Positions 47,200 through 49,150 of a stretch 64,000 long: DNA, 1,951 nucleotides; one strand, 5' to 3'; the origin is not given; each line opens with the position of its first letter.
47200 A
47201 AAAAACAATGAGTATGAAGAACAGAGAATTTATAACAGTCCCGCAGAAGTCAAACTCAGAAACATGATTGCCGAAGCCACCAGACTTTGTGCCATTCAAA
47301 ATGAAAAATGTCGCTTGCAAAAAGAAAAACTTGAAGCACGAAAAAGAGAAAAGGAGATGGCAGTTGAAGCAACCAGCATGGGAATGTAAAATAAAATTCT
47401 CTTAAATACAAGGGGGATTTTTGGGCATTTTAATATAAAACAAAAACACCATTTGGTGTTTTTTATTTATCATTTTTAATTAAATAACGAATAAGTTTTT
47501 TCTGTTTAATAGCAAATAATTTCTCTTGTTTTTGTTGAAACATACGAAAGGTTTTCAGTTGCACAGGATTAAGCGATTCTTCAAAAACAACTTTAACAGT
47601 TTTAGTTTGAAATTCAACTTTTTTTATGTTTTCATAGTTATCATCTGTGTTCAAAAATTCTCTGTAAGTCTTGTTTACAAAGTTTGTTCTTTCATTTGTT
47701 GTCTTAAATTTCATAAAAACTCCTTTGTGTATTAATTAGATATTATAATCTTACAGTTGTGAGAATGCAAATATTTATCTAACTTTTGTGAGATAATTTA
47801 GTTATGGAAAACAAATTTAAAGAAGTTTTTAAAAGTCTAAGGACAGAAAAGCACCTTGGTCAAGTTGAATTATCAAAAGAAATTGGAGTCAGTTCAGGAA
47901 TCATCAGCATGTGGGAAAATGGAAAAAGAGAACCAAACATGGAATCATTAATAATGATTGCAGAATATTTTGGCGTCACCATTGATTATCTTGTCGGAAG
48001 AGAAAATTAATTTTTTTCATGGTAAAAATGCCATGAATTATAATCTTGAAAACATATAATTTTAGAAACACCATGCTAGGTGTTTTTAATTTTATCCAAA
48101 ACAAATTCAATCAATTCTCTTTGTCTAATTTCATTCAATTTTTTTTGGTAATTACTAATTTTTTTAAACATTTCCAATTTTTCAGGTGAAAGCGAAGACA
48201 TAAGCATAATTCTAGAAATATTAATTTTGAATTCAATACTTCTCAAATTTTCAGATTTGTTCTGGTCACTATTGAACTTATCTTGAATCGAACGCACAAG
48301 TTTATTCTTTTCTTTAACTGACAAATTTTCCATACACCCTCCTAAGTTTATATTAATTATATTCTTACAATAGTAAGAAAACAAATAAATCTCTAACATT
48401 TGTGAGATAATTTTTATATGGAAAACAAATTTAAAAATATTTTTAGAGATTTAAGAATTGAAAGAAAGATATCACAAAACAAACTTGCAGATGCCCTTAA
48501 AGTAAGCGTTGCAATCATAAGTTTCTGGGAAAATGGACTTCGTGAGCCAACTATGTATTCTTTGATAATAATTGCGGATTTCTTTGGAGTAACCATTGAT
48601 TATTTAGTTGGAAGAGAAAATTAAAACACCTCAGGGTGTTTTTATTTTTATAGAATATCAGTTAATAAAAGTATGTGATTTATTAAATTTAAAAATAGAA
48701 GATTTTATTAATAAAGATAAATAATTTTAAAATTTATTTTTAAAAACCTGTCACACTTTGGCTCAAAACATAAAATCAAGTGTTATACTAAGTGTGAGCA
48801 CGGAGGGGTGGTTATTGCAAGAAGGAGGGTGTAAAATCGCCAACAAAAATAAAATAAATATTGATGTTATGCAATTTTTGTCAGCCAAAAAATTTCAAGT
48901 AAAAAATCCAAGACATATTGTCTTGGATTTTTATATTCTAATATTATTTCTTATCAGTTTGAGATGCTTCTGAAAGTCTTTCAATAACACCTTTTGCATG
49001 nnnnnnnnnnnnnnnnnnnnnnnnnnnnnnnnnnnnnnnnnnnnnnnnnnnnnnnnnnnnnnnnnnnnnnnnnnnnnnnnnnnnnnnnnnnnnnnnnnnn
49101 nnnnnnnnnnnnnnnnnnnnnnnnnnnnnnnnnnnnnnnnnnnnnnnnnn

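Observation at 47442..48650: Tandemly duplicated divergent module: small unknown protein (-) plus 68-aa XRE regulator (+)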

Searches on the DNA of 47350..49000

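Call 87: search_rna_families(source=window, start=47350, end=49000, threshold=evalue, max_evalue=1)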
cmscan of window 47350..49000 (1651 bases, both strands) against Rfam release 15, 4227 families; matches with E-value up to 1: 1.
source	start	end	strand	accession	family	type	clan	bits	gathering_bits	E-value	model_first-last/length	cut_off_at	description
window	48899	48973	-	RF02891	AgrB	Gene; antisense;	-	23.4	40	0.38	1-84/84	no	ArsR-gov region gene B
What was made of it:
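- Tried and rejected: Rfam at a permissive threshold found nothing in 47350-49000 apart from a sub-threshold chance hit (call 87).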

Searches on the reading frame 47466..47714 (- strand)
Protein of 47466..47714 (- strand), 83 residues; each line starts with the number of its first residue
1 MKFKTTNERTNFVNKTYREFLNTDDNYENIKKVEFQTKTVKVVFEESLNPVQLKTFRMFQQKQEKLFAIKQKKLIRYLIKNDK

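Call 6: search_protein_families(library=pfam, max_evalue=1, proteins=[window:47466-47714:-])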
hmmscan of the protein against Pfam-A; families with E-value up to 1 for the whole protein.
seq(83 aa): 1 family
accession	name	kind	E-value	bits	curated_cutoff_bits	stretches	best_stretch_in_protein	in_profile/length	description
PF18077.6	DUF5595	-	0.019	15.4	29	1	12-38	16-41/73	Domain of unknown function (DUF5595)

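Call 7: search_protein_families(library=phrogs, max_evalue=1, proteins=[window:47466-47714:-])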
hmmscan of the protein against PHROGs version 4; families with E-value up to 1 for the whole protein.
seq(83 aa): 3 families
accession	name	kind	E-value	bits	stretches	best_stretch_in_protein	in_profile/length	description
phrog_15920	-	unknown function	0.0047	17.9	1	3-53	43-93/201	-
phrog_5507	-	unknown function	0.21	12.8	1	6-73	3-74/85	-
phrog_2822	-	unknown function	0.29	11.8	1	19-71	21-74/207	-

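Call 12: find_homologous_proteins(query=A2, max_evalue=0.01)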
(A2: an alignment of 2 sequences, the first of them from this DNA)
Query A2 (2 sequences) (83 aa, profile of the alignment): 4 proteins with E <= 0.01 among 14 candidates.
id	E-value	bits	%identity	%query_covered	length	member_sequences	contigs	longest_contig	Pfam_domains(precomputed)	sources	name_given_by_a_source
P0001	6.4e-39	150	32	70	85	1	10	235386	-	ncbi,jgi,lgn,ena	-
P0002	3.2e-38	147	100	100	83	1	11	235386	-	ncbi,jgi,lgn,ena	-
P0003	8.5e-38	146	99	100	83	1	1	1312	-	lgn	-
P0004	1.2e-37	146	99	100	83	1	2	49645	-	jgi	-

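Call 14: find_encoding_contigs(protein=P0002, flank=10000, max_places=10)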
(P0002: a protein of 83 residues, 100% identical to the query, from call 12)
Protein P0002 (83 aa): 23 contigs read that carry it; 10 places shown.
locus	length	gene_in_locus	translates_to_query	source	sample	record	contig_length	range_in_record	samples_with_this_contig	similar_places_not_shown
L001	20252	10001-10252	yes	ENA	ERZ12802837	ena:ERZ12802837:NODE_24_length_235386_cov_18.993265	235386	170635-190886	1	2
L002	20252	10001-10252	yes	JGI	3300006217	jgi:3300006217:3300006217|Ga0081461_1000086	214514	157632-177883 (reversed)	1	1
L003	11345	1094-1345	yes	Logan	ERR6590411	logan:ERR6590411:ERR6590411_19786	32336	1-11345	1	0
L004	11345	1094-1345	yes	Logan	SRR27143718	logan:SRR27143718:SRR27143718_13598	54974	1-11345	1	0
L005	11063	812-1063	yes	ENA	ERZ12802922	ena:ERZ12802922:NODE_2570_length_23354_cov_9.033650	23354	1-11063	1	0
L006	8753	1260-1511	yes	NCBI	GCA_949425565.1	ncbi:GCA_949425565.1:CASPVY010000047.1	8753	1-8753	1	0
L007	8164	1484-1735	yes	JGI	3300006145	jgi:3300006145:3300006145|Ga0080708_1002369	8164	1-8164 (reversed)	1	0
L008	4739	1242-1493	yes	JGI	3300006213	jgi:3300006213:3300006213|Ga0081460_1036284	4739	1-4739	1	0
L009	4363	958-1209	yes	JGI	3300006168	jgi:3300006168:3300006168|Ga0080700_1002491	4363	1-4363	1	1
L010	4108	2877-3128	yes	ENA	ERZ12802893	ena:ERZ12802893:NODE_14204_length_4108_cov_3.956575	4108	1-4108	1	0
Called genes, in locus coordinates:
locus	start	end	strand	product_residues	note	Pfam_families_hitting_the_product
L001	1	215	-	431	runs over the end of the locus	PF13365:Trypsin_2, PF00089:Trypsin (weak)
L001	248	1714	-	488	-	-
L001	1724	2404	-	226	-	PF03167:UDG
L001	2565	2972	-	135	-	PF00380:Ribosomal_S9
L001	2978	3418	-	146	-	PF00572:Ribosomal_L13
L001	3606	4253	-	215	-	PF07022:Phage_CI_repr, PF12844:HTH_19, PF13560:HTH_31, PF01381:HTH_3, PF13443:HTH_26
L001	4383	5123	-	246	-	PF01416:PseudoU_synth_1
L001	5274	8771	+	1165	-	PF01855:POR_N, PF02780:Transketolase_C (weak), PF17147:PFOR_II, PF01558:POR, PF10371:EKR, PF12838:Fer4_7, PF13187:Fer4_9 (weak), PF02775:TPP_enzyme_C, +4 more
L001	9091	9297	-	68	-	PF12844:HTH_19, PF01381:HTH_3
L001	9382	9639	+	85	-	-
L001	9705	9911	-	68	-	PF12844:HTH_19, PF01381:HTH_3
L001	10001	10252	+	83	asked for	-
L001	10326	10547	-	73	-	-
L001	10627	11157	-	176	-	-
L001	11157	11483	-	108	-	-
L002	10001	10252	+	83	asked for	-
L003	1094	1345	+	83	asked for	-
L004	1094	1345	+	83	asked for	-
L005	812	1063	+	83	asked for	-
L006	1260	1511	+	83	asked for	-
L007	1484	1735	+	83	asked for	-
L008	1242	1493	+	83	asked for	-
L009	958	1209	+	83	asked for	-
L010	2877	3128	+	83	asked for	-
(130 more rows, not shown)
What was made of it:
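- On Phage CI/Cro immunity region: Neighbours are core or unknown genes (calls 6, 7, 14).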

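Call 19: search_protein_representatives(alignment_id=A2)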
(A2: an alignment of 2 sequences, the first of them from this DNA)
Query: 2 sequences, 85 profile positions. Proteins with E-value up to 0.001 (for the whole library): 3; up to 1e-10: 3; up to 1e-30: 2. The best 3 are listed.
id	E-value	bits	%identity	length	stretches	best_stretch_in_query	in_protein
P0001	2.0e-39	149.6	-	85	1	1-85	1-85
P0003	2.7e-38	146.0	-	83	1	1-83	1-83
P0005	4.7e-15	71.5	-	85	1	10-83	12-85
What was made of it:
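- Small proteins: only 3 clusters found among 5.8 and 1.84 billion proteins (calls 12, 19).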

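Call 21: find_encoding_contigs(protein=P0005, flank=10000, max_places=10)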
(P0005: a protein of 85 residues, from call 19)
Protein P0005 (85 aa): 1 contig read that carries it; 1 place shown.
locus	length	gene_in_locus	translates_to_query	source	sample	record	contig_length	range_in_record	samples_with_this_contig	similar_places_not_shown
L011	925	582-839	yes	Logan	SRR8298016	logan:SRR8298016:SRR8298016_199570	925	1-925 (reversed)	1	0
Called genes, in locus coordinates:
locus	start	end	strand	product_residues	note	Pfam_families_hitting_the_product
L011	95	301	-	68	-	PF12844:HTH_19, PF01381:HTH_3, PF13560:HTH_31 (weak)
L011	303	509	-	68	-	PF12844:HTH_19 (weak), PF13443:HTH_26 (weak), PF01381:HTH_3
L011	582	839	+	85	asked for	-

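Call 28: find_related_loci(query=A3, collection=genome_contigs, flank=10000)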
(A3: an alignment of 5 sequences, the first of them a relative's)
Query A3 (83 aa) in genome_contigs; peptide patterns used: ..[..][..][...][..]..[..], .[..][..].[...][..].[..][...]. (x = any residue, [..] = any of these).
184 stretches matched a pattern, but none encodes a relative of the query by tblastn (E <= 1e-3).

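Call 31: predict_structure(alignment_id=A3)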
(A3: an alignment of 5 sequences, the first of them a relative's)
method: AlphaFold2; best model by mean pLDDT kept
length: 83 residues; sequences in the alignment: 5
mean_pLDDT: 81.8   pTM: 0.52
mean pLDDT of the five models: 81.8, 80.2, 79.0, 72.0, 69.5
residues with pLDDT >= 90: 28; 70-90: 40; 50-70: 14; < 50: 1
segments of 3 or more residues with pLDDT < 50: none
pLDDT, mean of each block of 10 residues (from residue 1): 71 73 68 85 93 95 92 80 65
secondary structure, 60 per line:
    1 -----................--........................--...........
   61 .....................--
elements in order: H6-21 H24-47 H50-81

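Call 33: fold_search(model_id=the predicted structure, library=pdb)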
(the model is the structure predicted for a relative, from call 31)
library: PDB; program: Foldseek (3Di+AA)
matches with E <= 10: 1; with E <= 0.001: 0
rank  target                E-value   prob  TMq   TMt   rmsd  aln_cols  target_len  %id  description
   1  1v64_MODEL_1_A        9.8e+00  0.04  0.37  0.30   6.7        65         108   20  Solution structure of the 3rd HMG box of mouse UBF1 (released 2004-05-27)
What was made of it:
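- The best, though insignificant, Foldseek match is an HMG box (call 33).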

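Call 34: search_dna_similar(query=window:47466-47714:-, collection=phages, mode=protein, max_evalue=1)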
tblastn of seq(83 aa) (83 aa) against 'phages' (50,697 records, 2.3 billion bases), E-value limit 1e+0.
No match.
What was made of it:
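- Tried and rejected: tblastn against GenBank phages: no match (call 34).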

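Call 62: search_protein_families(library=pfam, max_evalue=1, proteins=[P0005])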
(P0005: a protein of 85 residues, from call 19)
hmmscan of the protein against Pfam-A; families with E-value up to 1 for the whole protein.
P0005 (85 aa): 0 families

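Call 63: search_protein_families(library=padloc, max_evalue=1, proteins=[P0001, P0002, P0005])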
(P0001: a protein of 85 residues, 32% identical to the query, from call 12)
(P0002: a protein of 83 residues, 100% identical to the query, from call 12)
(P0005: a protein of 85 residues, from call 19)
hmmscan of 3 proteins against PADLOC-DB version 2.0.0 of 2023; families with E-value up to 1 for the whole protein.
P0001 (85 aa): 0 families

P0002 (83 aa): 0 families

P0005 (85 aa): 0 families

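Call 73: search_solved_structures(query=A3, max_evalue=10)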
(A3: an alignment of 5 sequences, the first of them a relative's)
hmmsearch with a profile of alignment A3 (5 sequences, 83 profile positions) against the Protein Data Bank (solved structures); distinct sequences matched with E-value up to 10: 1.
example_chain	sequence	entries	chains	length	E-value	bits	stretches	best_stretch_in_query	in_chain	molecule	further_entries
4bpu_B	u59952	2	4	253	0.31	14.3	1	27-67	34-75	DNA PRIMASE LARGE SUBUNIT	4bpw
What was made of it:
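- Tried and rejected: PDB sequence profile: E 0.31 only (call 73).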

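Call 75: fold_search(model_id=the predicted structure, library=viral)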
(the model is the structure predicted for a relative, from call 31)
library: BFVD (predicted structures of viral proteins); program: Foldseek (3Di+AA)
matches with E <= 10: 14; with E <= 0.001: 0
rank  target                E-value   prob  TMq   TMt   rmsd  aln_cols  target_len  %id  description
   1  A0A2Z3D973            5.3e+00  0.08  0.42  0.20   7.4        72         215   12  NP1 protein [Rodent bocavirus]
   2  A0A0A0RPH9            5.7e+00  0.11  0.45  0.39   8.1        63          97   16  Uncharacterized protein [Bacillus phage Moonbeam]
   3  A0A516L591            6.2e+00  0.07  0.37  0.09   8.0        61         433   16  (no name in the UniProt tables at hand)
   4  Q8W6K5                6.2e+00  0.06  0.30  0.21   8.5        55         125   18  (no name in the UniProt tables at hand)
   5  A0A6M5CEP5            6.2e+00  0.02  0.24  0.15   8.2        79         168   18  (no name in the UniProt tables at hand)
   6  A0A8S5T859            6.7e+00  0.12  0.39  0.57   4.2        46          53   15  Uncharacterized protein [Siphoviridae sp. ctj6w2]
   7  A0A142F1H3            6.7e+00  0.04  0.27  0.20  11.0        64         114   23  Uncharacterized protein [Bacillus phage Shbh1]
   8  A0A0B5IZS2            6.7e+00  0.02  0.24  0.14  13.4        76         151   20  Uncharacterized protein [Pandoravirus inopinatum]
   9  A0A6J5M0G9            7.3e+00  0.10  0.41  0.34   3.5        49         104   14  Uncharacterized protein [uncultured Caudovirales phage]
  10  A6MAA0                7.3e+00  0.04  0.36  0.18  17.5        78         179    9  Gp036 [Lactococcus phage KSY1]
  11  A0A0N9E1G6            7.9e+00  0.07  0.38  0.36  10.4        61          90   16  Uncharacterized protein [Vaccinia virus]
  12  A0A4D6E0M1            8.6e+00  0.10  0.37  0.31   2.4        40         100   25  (no name in the UniProt tables at hand)
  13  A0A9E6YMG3            8.6e+00  0.06  0.41  0.53  15.4        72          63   15  (no name in the UniProt tables at hand)
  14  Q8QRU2                8.6e+00  0.03  0.29  0.12   6.5        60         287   13  Membrane protein US17 [Panine betaherpesvirus 2]
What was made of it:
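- Tried and rejected: Foldseek against PDB and BFVD: no match below E 5 (calls 33, 75).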

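Call 86: predict_structure(alignment_id=A5)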
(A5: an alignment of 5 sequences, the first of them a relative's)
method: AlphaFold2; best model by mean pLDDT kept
length: 85 residues; sequences in the alignment: 5
mean_pLDDT: 83.1   pTM: 0.43
mean pLDDT of the five models: 83.1, 70.4, 66.0, 63.1, 61.0
residues with pLDDT >= 90: 11; 70-90: 69; 50-70: 5; < 50: 0
segments of 3 or more residues with pLDDT < 50: none
pLDDT, mean of each block of 10 residues (from residue 1): 73 83 82 82 80 87 89 90 78
secondary structure, 60 per line:
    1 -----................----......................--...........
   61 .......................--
elements in order: H6-21 H26-47 H50-83
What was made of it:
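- On Phage CI/Cro immunity region: AlphaFold predicts three long helices (calls 31, 86).
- AlphaFold pLDDT is 82-83 with three helices (calls 31, 86).
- Tried and rejected: AlphaFold models of both paralogues are all-helical with no strand (calls 31, 86), and no RHH family hit appeared.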

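Call 91: search_protein_families(library=ncbifam, max_evalue=0.01, proteins=[P0001, P0002])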
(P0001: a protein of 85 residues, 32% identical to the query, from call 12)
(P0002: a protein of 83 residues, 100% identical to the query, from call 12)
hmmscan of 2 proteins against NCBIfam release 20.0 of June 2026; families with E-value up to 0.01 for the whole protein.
P0001 (85 aa): 1 family
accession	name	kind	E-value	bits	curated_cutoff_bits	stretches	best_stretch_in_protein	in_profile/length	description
NF004736.0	PRK06074.2-3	equivalog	0.00047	19.9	239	1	8-61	17-70/183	NADH-quinone oxidoreductase subunit C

P0002 (83 aa): 0 families
